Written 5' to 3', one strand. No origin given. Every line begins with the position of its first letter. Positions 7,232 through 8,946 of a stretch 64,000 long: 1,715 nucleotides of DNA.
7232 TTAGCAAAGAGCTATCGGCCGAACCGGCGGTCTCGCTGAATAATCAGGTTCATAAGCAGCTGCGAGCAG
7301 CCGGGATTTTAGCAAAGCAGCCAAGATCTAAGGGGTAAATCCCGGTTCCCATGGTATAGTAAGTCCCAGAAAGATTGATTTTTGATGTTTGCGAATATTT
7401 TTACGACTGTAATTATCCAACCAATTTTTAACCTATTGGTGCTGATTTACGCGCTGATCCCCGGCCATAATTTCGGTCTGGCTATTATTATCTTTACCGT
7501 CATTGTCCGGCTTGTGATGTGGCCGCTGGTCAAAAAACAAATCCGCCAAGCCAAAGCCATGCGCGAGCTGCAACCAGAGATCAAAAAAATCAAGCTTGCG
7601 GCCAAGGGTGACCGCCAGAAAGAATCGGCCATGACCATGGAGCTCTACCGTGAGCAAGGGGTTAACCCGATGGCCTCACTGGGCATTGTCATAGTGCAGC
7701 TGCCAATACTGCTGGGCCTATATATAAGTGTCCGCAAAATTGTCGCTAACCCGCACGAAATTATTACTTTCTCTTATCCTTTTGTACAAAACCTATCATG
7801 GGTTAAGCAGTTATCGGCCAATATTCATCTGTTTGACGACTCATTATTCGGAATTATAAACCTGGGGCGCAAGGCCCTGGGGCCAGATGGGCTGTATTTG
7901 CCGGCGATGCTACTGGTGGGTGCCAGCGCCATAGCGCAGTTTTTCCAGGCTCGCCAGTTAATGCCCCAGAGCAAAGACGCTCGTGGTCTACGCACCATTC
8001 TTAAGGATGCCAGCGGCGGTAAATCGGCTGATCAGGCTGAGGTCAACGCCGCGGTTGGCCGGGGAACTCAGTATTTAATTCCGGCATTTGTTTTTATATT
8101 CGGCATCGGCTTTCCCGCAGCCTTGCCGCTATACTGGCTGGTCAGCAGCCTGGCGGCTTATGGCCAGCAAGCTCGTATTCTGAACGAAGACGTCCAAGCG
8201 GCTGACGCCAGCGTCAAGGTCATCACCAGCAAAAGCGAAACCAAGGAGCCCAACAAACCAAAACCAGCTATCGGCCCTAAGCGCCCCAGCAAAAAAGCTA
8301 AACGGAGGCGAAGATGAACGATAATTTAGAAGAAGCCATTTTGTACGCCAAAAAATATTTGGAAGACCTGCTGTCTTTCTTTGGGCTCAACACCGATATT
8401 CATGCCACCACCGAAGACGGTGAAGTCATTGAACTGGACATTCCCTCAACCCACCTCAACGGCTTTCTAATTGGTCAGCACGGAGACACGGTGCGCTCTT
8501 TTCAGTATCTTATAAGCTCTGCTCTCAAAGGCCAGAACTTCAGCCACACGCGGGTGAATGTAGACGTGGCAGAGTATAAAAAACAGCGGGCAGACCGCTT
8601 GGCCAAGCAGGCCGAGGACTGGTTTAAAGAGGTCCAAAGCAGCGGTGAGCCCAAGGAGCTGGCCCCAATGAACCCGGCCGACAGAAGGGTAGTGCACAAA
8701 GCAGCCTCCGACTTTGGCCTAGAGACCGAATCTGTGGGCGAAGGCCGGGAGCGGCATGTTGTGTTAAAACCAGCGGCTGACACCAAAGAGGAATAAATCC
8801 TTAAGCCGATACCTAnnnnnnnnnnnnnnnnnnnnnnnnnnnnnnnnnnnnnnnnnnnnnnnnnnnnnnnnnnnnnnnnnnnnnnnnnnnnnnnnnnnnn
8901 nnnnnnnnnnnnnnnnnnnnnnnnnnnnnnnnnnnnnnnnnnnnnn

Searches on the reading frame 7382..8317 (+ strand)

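Call 37: search_protein_families(library=pfam, proteins=[window:7382-8317:+], max_evalue=0.00001)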
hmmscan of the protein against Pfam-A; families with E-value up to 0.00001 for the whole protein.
window:7382-8317:+ (311 aa): 1 family
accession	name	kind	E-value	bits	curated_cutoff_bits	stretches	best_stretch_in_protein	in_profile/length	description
PF02096.25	60KD_IMP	-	2.7e-41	141.7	35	1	31-266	1-161/163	60Kd inner membrane protein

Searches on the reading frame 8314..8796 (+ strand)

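Call 37: search_protein_families(library=pfam, proteins=[window:8314-8796:+], max_evalue=0.00001)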
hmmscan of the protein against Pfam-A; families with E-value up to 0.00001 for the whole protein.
window:8314-8796:+ (160 aa): 2 families
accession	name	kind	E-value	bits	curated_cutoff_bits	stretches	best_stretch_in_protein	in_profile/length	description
PF01424.28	R3H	-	3.9e-18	65.7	26.8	1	96-153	3-60/60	R3H domain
PF13083.13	KH_KhpA-B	-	4.2e-07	30.2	32.1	1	25-82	18-72/73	KhpA/KhpB, KH domain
